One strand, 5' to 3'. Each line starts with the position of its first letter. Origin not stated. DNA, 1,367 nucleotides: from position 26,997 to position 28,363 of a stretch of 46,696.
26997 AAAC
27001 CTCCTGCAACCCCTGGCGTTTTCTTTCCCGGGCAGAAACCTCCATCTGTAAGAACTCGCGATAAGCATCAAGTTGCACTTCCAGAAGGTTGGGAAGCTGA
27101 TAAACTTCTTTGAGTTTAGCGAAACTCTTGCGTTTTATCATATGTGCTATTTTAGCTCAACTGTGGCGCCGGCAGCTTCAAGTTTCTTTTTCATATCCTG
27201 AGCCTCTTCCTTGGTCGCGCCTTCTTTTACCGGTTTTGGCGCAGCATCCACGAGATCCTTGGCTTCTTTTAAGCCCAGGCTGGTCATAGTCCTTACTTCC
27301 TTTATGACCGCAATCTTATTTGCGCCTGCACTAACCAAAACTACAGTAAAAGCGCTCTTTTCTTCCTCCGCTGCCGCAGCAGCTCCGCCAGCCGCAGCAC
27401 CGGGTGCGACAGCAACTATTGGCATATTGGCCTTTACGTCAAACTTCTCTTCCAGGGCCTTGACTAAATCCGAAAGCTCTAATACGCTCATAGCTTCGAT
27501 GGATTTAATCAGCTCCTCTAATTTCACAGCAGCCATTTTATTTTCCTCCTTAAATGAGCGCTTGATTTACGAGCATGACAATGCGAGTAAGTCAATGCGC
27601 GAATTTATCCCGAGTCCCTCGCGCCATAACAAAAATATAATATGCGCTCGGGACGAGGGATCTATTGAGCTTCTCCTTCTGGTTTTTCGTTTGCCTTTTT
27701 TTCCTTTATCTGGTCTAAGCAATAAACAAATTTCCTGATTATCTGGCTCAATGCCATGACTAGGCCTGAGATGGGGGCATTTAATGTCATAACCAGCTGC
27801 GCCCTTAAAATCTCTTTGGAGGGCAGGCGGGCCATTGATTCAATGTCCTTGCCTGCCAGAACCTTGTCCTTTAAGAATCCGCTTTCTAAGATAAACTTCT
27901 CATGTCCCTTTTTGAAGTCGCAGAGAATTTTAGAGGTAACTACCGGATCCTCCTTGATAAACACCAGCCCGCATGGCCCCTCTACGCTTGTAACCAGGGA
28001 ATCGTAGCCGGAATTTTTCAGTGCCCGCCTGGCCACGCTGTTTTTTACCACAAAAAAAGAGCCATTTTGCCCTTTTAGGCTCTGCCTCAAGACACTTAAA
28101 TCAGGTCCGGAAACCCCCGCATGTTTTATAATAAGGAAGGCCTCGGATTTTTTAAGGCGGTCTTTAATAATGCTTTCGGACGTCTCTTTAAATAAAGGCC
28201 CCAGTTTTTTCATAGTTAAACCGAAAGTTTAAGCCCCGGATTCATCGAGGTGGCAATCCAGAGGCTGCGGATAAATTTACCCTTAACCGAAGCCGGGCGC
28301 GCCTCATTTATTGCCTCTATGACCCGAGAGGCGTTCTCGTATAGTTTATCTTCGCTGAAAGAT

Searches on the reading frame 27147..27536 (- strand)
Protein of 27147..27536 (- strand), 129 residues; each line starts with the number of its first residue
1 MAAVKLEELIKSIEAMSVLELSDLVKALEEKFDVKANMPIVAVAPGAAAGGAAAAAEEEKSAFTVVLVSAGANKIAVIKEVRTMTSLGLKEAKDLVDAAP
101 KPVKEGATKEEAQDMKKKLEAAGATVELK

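Call 12: find_encoding_contigs(protein=window:27147-27536:-, flank=3000, max_places=6)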
Protein window:27147-27536:- (129 aa): 10 contigs read that carry it; 6 places shown.
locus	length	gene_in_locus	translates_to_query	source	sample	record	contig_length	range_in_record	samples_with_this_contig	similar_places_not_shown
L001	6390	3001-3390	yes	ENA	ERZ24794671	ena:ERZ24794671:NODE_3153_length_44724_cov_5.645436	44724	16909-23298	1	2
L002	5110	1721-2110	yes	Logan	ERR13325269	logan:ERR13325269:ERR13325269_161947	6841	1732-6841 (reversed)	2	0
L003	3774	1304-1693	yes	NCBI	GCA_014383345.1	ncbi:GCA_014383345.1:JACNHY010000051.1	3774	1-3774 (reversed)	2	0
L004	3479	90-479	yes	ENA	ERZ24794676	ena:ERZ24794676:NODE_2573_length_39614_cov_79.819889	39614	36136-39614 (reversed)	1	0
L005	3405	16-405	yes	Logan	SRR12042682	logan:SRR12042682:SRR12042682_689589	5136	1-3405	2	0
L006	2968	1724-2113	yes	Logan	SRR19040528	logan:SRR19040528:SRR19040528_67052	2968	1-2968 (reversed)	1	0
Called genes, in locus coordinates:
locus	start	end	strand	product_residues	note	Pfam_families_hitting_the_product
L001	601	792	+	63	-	PF00584:SecE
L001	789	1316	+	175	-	PF02357:NusG, PF00467:KOW (weak)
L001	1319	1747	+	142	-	PF03946:Ribosomal_L11_N, PF00298:Ribosomal_L11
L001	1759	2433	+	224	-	PF00687:Ribosomal_L1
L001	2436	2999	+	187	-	PF00466:Ribosomal_L10, PF27436:RL10_C (faint)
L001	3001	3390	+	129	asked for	PF16320:Ribosomal_L12_N, PF00542:Ribosomal_L12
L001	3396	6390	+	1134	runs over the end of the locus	PF04563:RNA_pol_Rpb2_1, PF04561:RNA_pol_Rpb2_2, PF04565:RNA_pol_Rpb2_3, PF10385:RNA_pol_Rpb2_45, PF00562:RNA_pol_Rpb2_6, PF04560:RNA_pol_Rpb2_7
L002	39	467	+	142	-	PF03946:Ribosomal_L11_N, PF00298:Ribosomal_L11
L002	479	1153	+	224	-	PF00687:Ribosomal_L1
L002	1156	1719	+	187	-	PF00466:Ribosomal_L10, PF27436:RL10_C (faint)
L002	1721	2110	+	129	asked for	PF16320:Ribosomal_L12_N, PF00542:Ribosomal_L12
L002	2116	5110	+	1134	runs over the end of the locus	PF04563:RNA_pol_Rpb2_1, PF04561:RNA_pol_Rpb2_2, PF04565:RNA_pol_Rpb2_3, PF10385:RNA_pol_Rpb2_45, PF00562:RNA_pol_Rpb2_6, PF04560:RNA_pol_Rpb2_7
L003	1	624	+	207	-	PF00687:Ribosomal_L1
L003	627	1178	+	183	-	PF00466:Ribosomal_L10, PF27436:RL10_C (faint)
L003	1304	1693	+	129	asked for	PF16320:Ribosomal_L12_N, PF00542:Ribosomal_L12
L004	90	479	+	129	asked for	PF16320:Ribosomal_L12_N, PF00542:Ribosomal_L12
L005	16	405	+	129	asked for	PF16320:Ribosomal_L12_N, PF00542:Ribosomal_L12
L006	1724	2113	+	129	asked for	PF16320:Ribosomal_L12_N, PF00542:Ribosomal_L12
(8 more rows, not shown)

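Call 67: search_protein_families(library=pfam, proteins=[window:27147-27536:-], max_evalue=0.00001)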
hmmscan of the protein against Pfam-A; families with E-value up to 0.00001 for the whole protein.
window:27147-27536:- (129 aa): 2 families
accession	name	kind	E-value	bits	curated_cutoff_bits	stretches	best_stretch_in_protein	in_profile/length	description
PF00542.24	Ribosomal_L12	-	2.4e-30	105.1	25.9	1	63-129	1-67/67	Ribosomal protein L7/L12 C-terminal domain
PF16320.10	Ribosomal_L12_N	-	3e-17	62.5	25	1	5-53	1-48/48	Ribosomal protein L7/L12 dimerisation domain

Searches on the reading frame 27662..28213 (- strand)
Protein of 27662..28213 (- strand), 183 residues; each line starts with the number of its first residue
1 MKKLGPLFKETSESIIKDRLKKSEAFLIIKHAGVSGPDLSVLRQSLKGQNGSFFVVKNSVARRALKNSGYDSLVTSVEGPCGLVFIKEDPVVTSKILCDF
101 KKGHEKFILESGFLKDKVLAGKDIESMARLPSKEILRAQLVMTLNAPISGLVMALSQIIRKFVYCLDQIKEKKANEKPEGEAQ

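Call 67: search_protein_families(library=pfam, proteins=[window:27662-28213:-], max_evalue=0.00001)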
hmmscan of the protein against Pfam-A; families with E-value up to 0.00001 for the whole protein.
window:27662-28213:- (183 aa): 1 family
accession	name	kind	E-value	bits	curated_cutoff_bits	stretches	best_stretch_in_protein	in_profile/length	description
PF00466.25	Ribosomal_L10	-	4.5e-20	72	22.8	1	15-101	12-99/100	Ribosomal protein L10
